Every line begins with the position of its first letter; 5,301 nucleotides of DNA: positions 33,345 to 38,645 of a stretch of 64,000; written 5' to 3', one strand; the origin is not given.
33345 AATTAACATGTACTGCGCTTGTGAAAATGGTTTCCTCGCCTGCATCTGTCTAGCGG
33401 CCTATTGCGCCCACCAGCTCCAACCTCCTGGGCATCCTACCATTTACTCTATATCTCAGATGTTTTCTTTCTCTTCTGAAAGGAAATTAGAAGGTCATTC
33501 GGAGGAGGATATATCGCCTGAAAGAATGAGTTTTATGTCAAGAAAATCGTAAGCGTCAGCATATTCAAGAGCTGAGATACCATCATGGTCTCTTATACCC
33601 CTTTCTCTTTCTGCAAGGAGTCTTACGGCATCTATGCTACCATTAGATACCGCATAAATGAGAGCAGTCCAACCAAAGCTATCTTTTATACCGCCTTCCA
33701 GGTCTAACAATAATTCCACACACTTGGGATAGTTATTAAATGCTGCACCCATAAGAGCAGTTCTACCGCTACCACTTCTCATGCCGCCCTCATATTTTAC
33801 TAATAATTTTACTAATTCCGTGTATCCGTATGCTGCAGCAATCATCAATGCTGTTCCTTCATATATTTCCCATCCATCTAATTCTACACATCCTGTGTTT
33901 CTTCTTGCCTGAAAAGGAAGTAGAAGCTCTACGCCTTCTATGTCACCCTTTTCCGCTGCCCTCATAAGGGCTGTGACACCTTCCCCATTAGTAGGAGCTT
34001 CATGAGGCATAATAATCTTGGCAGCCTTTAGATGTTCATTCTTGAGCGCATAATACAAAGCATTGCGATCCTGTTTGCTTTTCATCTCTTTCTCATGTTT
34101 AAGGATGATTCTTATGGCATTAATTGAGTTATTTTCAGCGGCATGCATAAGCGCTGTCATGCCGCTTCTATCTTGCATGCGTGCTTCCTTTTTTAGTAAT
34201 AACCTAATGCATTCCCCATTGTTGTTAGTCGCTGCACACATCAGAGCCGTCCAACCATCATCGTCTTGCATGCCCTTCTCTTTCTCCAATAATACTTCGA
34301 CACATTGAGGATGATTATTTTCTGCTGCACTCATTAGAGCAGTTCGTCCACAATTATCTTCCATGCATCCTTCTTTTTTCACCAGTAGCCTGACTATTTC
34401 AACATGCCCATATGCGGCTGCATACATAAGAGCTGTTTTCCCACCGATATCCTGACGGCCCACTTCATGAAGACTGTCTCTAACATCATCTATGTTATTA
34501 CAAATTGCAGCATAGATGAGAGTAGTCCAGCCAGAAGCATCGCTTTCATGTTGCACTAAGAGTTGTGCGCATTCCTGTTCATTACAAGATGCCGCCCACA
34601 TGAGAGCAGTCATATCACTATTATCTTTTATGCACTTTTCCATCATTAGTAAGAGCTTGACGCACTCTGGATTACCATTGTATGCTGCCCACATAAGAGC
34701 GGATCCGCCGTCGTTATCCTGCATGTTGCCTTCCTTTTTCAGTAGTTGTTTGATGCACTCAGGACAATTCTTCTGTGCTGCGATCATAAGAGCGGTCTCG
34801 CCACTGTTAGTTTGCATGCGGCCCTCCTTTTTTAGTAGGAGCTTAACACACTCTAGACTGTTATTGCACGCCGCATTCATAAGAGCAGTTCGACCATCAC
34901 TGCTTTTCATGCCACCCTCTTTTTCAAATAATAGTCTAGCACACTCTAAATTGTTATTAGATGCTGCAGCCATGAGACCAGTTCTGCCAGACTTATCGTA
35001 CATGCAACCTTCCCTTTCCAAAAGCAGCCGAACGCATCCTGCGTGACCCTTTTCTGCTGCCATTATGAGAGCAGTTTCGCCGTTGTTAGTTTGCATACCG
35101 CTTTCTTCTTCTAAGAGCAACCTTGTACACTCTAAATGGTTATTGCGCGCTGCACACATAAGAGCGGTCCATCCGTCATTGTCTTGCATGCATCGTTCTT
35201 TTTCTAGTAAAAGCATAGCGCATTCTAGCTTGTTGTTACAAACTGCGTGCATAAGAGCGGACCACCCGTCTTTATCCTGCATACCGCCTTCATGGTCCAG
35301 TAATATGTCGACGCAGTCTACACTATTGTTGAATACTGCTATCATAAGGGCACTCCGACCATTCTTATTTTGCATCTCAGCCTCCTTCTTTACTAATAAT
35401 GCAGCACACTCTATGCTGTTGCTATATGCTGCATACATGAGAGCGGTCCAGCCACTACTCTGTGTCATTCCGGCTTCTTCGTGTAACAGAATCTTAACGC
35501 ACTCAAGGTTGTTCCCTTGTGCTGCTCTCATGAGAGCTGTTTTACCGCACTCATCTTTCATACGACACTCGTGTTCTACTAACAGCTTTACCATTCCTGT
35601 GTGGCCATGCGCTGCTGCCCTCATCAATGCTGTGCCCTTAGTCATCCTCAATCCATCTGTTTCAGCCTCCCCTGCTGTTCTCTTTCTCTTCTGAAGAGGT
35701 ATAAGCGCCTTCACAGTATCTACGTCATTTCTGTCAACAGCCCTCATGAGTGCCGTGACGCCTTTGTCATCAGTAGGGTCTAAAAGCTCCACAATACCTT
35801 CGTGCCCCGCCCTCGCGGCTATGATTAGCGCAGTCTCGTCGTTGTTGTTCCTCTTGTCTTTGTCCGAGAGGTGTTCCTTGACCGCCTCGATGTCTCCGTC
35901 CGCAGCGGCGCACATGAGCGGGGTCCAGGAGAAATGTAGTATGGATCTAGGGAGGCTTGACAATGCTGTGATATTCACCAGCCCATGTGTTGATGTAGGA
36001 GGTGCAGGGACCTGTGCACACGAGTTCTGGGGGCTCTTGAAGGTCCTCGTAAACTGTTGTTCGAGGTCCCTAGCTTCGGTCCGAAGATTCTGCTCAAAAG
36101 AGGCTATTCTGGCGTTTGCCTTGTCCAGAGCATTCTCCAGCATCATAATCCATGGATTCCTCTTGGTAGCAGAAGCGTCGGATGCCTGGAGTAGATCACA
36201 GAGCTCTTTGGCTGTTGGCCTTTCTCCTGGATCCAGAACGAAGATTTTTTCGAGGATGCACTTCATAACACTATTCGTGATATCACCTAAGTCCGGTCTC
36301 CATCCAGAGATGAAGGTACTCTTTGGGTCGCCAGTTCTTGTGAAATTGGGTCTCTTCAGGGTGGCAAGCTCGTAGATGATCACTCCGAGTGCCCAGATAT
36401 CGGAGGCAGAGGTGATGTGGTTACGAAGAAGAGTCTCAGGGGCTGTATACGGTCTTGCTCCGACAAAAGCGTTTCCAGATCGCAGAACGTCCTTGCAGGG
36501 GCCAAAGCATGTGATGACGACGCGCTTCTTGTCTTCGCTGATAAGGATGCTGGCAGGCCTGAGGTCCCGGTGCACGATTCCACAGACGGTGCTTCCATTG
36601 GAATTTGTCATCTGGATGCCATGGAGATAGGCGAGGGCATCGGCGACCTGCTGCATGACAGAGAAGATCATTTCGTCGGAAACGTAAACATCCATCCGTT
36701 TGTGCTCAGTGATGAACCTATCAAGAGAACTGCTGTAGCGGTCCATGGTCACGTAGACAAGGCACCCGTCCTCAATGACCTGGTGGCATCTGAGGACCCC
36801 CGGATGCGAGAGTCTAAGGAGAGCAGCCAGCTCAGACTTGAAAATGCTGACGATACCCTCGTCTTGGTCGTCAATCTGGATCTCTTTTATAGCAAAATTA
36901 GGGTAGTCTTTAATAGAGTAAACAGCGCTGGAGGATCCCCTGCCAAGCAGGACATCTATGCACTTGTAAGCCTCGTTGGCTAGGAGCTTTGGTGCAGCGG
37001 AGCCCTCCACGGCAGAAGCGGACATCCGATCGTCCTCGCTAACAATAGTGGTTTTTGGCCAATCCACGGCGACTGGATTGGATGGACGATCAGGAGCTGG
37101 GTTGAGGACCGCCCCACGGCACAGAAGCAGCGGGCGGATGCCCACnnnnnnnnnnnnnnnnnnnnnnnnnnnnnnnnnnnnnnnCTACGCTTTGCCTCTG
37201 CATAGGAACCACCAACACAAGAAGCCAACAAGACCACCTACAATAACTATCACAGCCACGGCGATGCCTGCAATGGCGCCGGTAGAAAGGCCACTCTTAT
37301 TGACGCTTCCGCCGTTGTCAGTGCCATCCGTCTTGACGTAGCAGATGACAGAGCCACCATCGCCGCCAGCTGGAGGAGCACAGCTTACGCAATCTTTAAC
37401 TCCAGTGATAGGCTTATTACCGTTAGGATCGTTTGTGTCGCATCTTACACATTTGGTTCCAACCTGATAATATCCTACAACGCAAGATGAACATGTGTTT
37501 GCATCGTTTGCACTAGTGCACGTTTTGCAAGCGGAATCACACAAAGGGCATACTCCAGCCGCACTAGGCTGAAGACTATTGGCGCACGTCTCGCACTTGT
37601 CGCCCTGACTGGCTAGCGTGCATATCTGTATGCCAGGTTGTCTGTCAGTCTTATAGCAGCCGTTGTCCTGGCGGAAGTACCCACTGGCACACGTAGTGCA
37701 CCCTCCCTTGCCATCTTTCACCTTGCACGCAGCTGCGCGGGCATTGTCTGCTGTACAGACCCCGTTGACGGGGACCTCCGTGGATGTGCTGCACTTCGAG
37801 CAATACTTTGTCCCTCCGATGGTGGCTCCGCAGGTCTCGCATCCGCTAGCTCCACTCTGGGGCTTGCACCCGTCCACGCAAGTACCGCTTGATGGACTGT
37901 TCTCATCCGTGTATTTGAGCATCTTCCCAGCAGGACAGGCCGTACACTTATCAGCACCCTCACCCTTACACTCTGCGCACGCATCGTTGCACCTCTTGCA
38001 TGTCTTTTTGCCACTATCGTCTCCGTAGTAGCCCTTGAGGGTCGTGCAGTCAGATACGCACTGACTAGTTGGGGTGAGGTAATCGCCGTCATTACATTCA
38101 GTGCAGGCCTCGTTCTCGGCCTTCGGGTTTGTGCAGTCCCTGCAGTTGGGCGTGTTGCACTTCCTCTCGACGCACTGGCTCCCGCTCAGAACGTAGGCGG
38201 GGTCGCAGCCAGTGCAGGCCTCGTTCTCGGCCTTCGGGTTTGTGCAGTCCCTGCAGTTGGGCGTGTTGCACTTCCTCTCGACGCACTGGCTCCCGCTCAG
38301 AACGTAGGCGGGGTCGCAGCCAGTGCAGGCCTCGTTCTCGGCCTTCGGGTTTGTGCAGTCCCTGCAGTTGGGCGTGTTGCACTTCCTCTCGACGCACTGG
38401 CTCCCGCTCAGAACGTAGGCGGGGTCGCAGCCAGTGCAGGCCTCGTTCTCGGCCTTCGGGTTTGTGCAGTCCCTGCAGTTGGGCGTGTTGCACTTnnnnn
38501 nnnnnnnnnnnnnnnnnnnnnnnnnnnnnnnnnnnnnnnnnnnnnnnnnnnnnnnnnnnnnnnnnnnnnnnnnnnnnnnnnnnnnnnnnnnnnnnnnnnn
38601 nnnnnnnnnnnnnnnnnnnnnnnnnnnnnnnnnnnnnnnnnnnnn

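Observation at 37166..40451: VSP gene whose tandem repeats are nucleotide-identical across about 20 copies.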

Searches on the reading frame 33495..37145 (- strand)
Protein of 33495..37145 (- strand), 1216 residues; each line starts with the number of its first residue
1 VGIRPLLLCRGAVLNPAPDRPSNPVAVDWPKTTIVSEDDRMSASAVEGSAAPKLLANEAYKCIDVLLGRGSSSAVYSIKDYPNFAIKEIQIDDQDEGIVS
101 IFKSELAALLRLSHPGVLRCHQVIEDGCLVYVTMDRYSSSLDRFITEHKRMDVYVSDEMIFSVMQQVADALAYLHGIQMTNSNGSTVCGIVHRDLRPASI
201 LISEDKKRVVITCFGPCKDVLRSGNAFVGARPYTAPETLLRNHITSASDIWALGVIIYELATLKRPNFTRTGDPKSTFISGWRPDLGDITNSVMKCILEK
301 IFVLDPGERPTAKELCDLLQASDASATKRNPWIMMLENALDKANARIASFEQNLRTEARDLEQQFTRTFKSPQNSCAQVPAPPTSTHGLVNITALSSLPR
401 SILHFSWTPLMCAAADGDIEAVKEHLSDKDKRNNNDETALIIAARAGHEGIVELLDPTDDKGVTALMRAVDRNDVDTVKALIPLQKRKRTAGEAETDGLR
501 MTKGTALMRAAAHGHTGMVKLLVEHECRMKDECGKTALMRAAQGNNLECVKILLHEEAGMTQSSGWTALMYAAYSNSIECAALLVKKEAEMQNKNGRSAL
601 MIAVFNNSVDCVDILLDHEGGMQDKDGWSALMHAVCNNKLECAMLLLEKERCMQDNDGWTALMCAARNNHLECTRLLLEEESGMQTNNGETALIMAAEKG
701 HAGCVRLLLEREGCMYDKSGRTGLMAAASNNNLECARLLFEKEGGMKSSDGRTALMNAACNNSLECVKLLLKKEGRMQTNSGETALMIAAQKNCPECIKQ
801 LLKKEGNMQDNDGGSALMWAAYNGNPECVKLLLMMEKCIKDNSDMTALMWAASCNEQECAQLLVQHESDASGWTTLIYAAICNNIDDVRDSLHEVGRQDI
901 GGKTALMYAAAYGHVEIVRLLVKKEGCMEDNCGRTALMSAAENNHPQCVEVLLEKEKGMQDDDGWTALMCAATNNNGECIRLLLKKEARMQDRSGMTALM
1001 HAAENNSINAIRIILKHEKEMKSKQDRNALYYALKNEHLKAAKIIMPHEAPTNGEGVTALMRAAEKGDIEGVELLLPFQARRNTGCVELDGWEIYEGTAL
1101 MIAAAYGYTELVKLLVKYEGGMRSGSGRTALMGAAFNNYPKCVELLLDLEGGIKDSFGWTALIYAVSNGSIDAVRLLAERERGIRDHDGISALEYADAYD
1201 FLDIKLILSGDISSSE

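Call 5: search_protein_families(library=pfam, proteins=[window:33495-37145:-])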
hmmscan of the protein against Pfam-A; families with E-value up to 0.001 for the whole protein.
window:33495-37145:- (1216 aa): 8 families
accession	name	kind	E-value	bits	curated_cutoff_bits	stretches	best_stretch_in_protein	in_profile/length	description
PF12796.13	Ank_2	-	1.3e-173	564.5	27.3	13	876-956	1-83/90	Ankyrin repeats (3 copies)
PF00023.36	Ank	-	7.4e-125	400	21.1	7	657-679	1-23/33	Ankyrin repeat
PF13637.12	Ank_4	-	8.7e-101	328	22.7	8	507-554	1-50/50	Ankyrin repeats (many copies)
PF13857.12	Ank_5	-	6.2e-86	281.8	27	4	522-572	1-56/56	Ankyrin repeats (many copies)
PF13606.12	Ank_3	-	2.3e-84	266.3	22.3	0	902-923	2-23/30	Ankyrin repeat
PF00069.31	Pkinase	-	1.2e-35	123.6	31.7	1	66-316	6-258/263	Protein kinase domain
PF07714.23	PK_Tyr_Ser-Thr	-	1.6e-20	74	23.1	1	82-317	29-256/258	Protein tyrosine and serine/threonine kinase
PF24521.3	Ank_KRIT1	-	1.3e-15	57.8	80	0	409-455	21-65/149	KRIT1 ankyrin-repeats domain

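Call 19: list_cluster_members(proteins=[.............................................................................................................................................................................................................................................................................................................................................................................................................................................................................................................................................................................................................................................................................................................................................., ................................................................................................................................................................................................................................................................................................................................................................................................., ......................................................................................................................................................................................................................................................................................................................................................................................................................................, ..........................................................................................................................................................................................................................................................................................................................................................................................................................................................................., window:33495-37022:-, window:40833-41852:+])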
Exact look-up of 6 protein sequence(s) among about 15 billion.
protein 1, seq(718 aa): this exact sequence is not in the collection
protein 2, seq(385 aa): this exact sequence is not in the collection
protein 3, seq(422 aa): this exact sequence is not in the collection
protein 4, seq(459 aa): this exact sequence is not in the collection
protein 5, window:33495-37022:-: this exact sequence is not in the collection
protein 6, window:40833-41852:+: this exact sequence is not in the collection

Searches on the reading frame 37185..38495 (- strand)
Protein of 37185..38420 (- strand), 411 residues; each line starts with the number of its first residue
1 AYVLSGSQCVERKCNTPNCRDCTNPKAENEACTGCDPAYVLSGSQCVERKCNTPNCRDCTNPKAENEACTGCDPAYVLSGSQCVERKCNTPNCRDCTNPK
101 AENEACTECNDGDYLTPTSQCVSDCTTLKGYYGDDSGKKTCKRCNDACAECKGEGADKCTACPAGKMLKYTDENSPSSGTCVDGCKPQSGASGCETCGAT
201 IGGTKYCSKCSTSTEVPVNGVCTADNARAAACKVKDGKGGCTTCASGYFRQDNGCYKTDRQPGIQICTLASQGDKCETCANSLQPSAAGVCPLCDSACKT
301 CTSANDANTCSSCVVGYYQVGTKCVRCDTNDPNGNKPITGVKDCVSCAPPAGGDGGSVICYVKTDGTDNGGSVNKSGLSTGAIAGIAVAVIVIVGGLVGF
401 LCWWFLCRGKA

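Call 48: search_solved_structures(query=window:37185-38420:-, max_evalue=0.01)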
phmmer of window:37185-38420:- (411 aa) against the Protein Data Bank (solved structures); distinct sequences matched with E-value up to 0.01: 0.

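Call 61: predict_structure(alignment_id=A1)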
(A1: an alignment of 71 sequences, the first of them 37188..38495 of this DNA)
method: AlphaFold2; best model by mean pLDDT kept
length: 436 residues; sequences in the alignment: 71
mean_pLDDT: 84.3   pTM: 0.64
mean pLDDT of the five models: 84.3, 83.8, 82.9, 82.8, 82.8
residues with pLDDT >= 90: 167; 70-90: 223; 50-70: 24; < 50: 22
segments of 3 or more residues with pLDDT < 50: 394-412
pLDDT, mean of each block of 10 residues (from residue 1): 79 74 84 83 84 80 83 81 76 80 83 89 87 95 94 92 93 95 94 92 94 91 89 95 92 86 95 92 87 81 86 86 85 88 92 85 92 87 88 50 39 57 83 60
secondary structure, 60 per line:
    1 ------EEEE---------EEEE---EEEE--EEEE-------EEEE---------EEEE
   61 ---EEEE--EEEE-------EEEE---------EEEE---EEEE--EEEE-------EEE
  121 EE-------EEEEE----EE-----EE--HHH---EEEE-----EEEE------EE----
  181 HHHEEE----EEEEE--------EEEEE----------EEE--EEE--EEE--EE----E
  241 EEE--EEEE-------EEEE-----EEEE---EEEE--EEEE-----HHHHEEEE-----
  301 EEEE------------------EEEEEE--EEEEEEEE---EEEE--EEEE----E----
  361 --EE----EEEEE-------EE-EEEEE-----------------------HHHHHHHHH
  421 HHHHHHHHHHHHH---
elements in order: E7-10 E20-23 E27-30 E33-36 E44-47 E57-60 E64-67 E70-73 E81-84 E94-97 E101-104 E107-110 E118-122 E130-134 E156-159 E165-168 E184-186 E191-195 E204-208 E219-221 E224-226 E229-231 E240-243 E246-249 E257-260 E266-269 E273-276 E279-282 H288-291 E292-295 E301-304 E323-328 E331-338 E342-345 E348-351 E369-373 E384-388 H412-433

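Call 63: fold_search(model_id=the predicted structure, library=pdb)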
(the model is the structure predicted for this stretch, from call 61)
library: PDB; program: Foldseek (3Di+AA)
matches with E <= 10: 213; with E <= 0.001: 0
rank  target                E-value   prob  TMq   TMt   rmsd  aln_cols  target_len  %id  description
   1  4c8v_E                1.9e-03  1.00  0.16  0.56   3.9       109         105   21  Xenopus RSPO2 Fu1-Fu2 crystal form I (released 2013-11-20)
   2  6pog_B                3.4e-03  0.41  0.12  0.18  14.9       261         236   16  Crystal structure of the NELL2 EGF1-6-Robo3 FN1 complex (released 2020-05-06)
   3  4c8v_H                4.6e-03  0.99  0.15  0.49   5.5       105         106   23  Xenopus RSPO2 Fu1-Fu2 crystal form I (released 2013-11-20)
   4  4c8w_I                6.2e-03  1.00  0.16  0.58   4.1       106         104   22  Xenopus RSPO2 Fu1-Fu2 crystal form II (released 2013-11-20)
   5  4c8v_A                6.2e-03  1.00  0.16  0.53   5.6       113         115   21  Xenopus RSPO2 Fu1-Fu2 crystal form I (released 2013-11-20)
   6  4c8v_C                8.9e-03  1.00  0.16  0.53   4.5       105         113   22  Xenopus RSPO2 Fu1-Fu2 crystal form I (released 2013-11-20)
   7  4c9u_B                8.9e-03  0.99  0.16  0.57   5.3       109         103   23  Xenopus ZNRF3 ectodomain in complex with Xenopus RSPO2 Fu1-Fu2 crystal form II (released 2013-11-20)
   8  4c9r_D                1.2e-02  1.00  0.16  0.57   3.9       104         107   23  Xenopus ZNRF3 ectodomain in complex with Xenopus RSPO2 Fu1-Fu2 crystal form I (released 2013-11-20)
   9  4ufr_B                1.3e-02  1.00  0.17  0.64   3.5       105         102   25  Structure of the ectodomain of LGR5 in complex with R-spondin-2 (Fu1Fu2) (released 2015-07-08)
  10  4c8v_B                1.3e-02  0.98  0.15  0.50   7.3       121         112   21  Xenopus RSPO2 Fu1-Fu2 crystal form I (released 2013-11-20)
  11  4bsr_D                1.5e-02  1.00  0.17  0.62   4.6       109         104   21  Structure of the ectodomain of LGR5 in complex with R-spondin-1 (Fu1Fu2) in P22121 crystal form (released 2013-06-19)
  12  5u8q_A                1.7e-02  0.54  0.08  0.06  10.4       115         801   21  Structure of the ectodomain of the human Type 1 insulin-like growth factor receptor in complex with IGF-I (released 2018-02-28)
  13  4c8v_D                2.1e-02  0.99  0.16  0.54   4.4       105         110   23  Xenopus RSPO2 Fu1-Fu2 crystal form I (released 2013-11-20)
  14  5xwd_A                3.1e-02  0.84  0.14  0.11  12.1       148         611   24  Crystal structure of the complex of 059-152-Fv and EGFR-ECD (released 2018-02-28)
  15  7u23_F                3.7e-02  0.54  0.08  0.05  13.6       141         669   18  Single-chain LCDV-1 viral insulin-like peptide bound to IGF-1R ectodomain, leucine-zippered form (released 2022-11-16)
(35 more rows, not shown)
